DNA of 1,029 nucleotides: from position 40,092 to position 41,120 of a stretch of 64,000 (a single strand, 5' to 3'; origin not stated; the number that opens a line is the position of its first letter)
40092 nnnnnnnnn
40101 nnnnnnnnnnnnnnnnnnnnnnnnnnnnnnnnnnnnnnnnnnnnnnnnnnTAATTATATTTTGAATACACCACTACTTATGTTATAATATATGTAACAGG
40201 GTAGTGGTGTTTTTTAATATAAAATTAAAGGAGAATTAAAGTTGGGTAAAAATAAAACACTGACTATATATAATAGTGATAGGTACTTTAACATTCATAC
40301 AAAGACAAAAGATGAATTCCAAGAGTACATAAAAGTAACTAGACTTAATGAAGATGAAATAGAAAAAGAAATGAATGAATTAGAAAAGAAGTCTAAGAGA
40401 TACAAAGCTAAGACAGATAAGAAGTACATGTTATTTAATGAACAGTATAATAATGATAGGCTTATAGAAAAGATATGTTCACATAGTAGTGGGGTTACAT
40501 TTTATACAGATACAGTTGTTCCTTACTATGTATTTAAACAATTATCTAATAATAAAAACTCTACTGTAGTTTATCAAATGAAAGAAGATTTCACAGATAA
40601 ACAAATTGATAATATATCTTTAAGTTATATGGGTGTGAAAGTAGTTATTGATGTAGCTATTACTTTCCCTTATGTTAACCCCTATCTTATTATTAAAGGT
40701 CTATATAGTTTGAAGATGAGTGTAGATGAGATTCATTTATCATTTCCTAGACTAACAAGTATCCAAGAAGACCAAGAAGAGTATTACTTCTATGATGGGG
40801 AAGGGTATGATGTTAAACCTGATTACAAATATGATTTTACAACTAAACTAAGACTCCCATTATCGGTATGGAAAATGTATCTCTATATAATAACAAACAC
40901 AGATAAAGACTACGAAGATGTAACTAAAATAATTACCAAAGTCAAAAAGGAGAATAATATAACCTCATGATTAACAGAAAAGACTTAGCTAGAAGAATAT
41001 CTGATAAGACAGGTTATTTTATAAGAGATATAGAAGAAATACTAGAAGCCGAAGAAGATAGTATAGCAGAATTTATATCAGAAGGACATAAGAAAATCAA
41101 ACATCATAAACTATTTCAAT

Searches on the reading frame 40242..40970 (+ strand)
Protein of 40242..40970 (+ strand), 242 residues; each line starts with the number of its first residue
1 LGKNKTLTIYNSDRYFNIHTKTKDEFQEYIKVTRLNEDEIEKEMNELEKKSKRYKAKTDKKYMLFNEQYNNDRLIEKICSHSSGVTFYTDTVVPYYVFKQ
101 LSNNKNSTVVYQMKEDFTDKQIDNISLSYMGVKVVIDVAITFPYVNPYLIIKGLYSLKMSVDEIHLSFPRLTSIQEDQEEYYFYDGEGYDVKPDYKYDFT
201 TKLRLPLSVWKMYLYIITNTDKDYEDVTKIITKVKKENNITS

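Call 34: find_related_loci(query=window:40242-40970:+, collection=viral_contigs, flank=6000)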
Query window:40242-40970:+ (242 aa) in viral_contigs; peptide patterns used: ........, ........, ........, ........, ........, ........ (x = any residue, [..] = any of these).
5 stretches matched a pattern; 4 encode a relative of the query (tblastn E <= 1e-3); 4 distinct loci.
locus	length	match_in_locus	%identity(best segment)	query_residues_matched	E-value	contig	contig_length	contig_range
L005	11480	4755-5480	99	1-242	8e-160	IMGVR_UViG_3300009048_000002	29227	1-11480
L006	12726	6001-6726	99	1-242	8e-160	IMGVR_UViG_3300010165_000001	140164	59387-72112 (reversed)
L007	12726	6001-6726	96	1-242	3e-157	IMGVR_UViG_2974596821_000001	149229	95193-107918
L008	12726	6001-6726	96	1-242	2e-156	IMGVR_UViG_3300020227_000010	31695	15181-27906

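Call 38: find_related_loci(query=A1, collection=viral_contigs, flank=6500)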
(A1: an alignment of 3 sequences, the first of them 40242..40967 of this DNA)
Query A1 (242 aa) in viral_contigs; peptide patterns used: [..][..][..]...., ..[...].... (x = any residue, [..] = any of these).
189 stretches matched a pattern; 17 encode a relative of the query (tblastn E <= 1e-3); 17 distinct loci.
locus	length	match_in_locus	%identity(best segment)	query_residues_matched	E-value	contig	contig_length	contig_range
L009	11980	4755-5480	99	1-242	3e-159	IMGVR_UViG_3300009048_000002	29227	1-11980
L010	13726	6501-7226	99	1-242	3e-159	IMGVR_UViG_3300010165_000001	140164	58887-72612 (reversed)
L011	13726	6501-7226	96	1-242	1e-156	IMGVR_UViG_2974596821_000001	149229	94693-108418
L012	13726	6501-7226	96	1-242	6e-156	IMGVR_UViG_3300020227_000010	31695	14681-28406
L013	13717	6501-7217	60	1-240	2e-100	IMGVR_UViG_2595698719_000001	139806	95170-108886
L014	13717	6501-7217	60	1-240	2e-100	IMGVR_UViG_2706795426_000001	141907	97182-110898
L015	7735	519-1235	60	1-240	6e-100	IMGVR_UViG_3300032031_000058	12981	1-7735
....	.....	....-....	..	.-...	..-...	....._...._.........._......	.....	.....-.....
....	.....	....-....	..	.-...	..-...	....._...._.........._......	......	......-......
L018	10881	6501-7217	60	1-240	1e-99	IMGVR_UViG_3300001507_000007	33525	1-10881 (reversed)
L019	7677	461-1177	60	1-240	2e-99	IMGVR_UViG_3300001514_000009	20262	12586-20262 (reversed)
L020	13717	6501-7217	59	1-240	8e-98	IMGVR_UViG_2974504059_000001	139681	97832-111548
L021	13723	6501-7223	59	1-240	7e-96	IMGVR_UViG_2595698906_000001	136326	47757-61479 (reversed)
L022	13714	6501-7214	58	1-240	5e-93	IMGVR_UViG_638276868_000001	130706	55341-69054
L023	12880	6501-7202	58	1-236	6e-92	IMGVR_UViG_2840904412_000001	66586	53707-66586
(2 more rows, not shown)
